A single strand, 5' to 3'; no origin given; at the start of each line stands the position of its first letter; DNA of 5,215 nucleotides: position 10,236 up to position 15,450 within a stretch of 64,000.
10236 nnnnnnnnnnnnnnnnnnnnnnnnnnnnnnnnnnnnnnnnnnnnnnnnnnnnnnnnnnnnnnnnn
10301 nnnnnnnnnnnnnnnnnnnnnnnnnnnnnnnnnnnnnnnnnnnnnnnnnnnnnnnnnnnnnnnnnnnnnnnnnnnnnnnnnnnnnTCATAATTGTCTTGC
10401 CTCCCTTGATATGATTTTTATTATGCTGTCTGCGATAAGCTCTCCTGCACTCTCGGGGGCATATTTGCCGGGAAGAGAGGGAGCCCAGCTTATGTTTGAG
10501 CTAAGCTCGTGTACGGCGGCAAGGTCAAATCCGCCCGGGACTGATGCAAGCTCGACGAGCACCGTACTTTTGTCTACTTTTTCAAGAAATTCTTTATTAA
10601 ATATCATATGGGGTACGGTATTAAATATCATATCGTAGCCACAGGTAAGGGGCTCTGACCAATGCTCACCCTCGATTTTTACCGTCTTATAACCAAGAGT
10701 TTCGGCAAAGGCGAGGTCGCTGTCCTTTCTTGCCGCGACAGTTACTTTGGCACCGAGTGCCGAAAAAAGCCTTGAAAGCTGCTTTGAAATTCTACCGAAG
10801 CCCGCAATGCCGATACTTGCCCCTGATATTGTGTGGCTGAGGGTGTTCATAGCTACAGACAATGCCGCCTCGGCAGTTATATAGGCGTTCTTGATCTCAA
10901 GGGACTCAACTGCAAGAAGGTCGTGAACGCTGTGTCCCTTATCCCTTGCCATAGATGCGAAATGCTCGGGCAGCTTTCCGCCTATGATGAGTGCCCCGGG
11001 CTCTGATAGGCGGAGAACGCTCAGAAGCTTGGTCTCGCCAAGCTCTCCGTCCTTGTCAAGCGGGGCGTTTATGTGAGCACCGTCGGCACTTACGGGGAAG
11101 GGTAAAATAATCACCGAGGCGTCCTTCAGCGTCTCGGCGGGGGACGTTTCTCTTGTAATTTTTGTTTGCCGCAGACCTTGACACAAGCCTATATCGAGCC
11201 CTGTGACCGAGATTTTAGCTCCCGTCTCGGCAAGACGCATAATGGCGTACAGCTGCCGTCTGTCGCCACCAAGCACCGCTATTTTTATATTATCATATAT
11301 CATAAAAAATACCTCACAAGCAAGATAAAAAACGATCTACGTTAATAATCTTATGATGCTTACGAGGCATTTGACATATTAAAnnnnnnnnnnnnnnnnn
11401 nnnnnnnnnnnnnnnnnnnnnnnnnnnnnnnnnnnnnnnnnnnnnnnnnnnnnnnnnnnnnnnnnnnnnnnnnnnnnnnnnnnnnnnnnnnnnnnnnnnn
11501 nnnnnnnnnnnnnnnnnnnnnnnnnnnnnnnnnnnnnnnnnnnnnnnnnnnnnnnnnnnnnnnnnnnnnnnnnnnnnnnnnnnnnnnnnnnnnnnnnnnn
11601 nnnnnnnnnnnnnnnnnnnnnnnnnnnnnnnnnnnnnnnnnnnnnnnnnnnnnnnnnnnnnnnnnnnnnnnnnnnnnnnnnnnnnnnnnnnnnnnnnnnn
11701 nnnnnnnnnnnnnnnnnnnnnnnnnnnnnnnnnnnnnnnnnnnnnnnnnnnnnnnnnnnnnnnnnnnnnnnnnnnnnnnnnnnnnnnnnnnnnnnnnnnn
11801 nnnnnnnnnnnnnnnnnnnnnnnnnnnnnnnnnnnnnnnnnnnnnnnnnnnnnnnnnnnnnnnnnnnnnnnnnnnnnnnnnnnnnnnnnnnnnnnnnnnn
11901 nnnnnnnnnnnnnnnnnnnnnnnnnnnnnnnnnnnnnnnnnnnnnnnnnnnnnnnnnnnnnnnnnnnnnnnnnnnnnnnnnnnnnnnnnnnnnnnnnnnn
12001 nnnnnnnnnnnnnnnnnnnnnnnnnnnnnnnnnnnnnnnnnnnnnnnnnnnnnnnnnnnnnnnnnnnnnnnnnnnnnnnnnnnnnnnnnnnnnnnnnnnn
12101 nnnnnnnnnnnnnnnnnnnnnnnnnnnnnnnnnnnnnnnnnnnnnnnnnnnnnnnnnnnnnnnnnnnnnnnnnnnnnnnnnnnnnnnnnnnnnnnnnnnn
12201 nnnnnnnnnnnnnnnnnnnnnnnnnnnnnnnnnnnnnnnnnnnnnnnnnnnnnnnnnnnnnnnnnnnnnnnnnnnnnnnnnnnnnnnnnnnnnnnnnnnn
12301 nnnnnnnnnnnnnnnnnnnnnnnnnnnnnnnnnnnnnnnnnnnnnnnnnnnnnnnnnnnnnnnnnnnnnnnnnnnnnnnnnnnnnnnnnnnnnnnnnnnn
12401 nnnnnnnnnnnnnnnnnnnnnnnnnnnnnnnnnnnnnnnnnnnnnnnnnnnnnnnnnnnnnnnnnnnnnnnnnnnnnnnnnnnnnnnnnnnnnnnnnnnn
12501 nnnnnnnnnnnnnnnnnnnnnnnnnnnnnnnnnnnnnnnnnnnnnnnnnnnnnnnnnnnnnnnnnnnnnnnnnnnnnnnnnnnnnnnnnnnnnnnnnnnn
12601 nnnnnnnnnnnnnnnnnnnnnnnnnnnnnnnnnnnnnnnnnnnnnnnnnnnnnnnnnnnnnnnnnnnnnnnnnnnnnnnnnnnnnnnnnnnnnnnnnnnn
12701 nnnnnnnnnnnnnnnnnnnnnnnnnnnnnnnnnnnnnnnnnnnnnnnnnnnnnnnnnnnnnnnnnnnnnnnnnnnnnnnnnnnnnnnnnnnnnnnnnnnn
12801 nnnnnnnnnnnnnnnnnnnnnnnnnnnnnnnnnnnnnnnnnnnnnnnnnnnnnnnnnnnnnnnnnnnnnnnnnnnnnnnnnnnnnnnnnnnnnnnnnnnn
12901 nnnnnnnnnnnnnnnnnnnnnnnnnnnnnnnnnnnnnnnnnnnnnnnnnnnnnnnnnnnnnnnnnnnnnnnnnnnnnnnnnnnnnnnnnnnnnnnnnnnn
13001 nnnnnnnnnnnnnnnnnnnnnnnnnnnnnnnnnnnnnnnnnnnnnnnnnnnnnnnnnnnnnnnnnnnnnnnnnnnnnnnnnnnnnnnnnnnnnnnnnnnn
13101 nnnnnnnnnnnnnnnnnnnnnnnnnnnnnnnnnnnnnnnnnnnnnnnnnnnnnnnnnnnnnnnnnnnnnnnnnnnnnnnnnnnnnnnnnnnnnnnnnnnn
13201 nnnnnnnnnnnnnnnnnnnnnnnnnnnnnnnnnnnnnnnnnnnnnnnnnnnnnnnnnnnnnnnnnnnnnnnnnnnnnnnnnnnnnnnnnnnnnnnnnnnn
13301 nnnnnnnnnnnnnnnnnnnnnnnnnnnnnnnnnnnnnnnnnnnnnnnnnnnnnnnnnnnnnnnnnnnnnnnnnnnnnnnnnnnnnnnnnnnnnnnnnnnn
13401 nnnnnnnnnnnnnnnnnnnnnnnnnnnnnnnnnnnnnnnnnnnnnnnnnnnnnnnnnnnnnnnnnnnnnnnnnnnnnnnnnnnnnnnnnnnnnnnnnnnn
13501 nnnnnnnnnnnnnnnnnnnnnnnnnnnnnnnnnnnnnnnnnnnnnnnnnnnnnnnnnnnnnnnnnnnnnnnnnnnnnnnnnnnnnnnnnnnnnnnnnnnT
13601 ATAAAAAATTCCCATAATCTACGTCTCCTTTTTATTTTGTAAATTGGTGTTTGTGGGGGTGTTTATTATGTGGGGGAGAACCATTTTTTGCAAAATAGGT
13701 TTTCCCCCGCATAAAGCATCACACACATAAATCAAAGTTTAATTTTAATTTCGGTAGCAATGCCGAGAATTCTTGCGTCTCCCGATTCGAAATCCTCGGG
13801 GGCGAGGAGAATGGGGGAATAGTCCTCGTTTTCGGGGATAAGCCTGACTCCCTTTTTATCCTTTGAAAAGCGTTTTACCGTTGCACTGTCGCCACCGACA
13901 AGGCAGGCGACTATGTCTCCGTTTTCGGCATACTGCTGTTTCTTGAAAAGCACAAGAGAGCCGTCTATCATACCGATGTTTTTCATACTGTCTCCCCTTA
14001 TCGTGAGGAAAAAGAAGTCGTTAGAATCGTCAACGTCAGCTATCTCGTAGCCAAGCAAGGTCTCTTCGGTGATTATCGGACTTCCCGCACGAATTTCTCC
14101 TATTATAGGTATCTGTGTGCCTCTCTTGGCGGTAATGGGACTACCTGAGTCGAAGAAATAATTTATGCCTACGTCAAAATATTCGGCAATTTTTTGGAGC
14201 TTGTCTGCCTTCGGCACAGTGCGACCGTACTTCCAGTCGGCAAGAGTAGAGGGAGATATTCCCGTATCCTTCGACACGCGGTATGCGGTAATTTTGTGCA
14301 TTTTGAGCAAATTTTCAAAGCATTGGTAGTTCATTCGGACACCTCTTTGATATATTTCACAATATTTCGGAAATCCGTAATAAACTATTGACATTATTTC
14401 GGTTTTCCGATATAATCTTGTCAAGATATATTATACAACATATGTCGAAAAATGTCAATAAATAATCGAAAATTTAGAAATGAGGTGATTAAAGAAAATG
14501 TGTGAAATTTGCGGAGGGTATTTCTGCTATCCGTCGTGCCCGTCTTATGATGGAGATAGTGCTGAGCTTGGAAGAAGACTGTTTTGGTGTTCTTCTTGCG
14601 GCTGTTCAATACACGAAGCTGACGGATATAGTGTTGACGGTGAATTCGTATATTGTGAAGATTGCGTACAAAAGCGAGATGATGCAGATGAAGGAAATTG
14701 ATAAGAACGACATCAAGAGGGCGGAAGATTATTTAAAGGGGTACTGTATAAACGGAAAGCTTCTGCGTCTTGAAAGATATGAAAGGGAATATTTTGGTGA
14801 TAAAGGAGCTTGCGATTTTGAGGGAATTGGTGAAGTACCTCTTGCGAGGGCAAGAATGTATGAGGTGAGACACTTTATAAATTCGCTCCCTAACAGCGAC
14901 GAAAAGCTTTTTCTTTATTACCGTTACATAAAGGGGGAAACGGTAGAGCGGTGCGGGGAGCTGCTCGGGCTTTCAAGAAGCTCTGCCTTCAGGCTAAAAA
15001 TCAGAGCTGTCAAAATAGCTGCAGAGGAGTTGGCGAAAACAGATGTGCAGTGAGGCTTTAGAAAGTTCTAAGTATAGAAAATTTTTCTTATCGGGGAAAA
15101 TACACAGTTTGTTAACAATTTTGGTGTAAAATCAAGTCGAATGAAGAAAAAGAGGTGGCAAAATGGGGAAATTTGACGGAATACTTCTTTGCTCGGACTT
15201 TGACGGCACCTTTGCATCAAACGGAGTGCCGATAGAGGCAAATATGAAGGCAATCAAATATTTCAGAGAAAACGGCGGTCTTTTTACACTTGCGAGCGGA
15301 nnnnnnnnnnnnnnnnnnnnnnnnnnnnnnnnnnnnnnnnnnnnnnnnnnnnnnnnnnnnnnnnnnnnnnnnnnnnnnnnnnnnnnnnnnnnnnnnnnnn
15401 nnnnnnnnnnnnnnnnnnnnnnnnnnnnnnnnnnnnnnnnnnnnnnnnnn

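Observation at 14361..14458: Two perfect-consensus sigma-A promoters arranged face-to-face with overlapping footprints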

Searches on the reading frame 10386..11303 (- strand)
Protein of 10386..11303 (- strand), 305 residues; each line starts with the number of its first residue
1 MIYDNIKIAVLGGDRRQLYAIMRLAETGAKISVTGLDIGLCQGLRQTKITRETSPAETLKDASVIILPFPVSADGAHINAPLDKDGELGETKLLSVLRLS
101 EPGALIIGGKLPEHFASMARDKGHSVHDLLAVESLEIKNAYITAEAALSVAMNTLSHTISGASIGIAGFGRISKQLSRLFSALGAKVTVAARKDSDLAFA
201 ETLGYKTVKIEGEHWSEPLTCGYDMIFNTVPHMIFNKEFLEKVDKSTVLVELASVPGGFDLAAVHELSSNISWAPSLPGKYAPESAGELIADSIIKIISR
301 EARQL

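Call 5: search_protein_families(library=pfam, proteins=[window:10386-11303:-], max_evalue=0.01)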
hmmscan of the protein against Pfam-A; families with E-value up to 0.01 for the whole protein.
window:10386-11303:- (305 aa): 5 families
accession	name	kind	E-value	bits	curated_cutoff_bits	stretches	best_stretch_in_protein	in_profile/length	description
PF16924.11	DpaA_N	-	3.7e-23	82.3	29.2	1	7-129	1-115/116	Dipicolinate synthase subunit A N-terminal domain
PF02826.25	2-Hacid_dh_C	-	6.2e-08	32.7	25.1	1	152-253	27-127/178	D-isomer specific 2-hydroxyacid dehydrogenase, NAD binding domain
PF13241.12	NAD_binding_7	-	4.7e-05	24.4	22.1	1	157-256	3-95/104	Putative NAD(P)-binding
PF03807.23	F420_oxidored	-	0.004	18.2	21.6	0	164-231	2-68/94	NADP oxidoreductase coenzyme F420-dependent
PF00107.32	ADH_zinc_N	-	0.007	16.8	31.8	0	181-260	11-96/129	Zinc-binding dehydrogenase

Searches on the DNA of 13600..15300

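Call 36: search_rna_families(source=window, start=13600, end=15300, threshold=evalue, max_evalue=1)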
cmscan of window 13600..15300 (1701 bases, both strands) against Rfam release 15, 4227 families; matches with E-value up to 1: 5.
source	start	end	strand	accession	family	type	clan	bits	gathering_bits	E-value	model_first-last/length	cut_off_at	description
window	13652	13728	+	RF00873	mir-550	Gene; miRNA;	-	29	81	0.0015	1-85/85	no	mir-550 microRNA precursor family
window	14381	14463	-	RF02554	ppoRNA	Gene; rRNA;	-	22.3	99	0.39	1-98/98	no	mt-5S-like P. polycephalum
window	14358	14431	+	RF02701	PsrR1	Gene; sRNA;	-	22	42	0.29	1-79/79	no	Photosynthesis regulatory RNA1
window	13937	13991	-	RF00832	mir-71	Gene; miRNA;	-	21.7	50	0.18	1-73/73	no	mir-71 microRNA precursor family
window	13665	13715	+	RF03642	MIR5743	Gene; miRNA;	-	21.4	111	0.58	1-81/81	no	MIR5743 microRNA precursor family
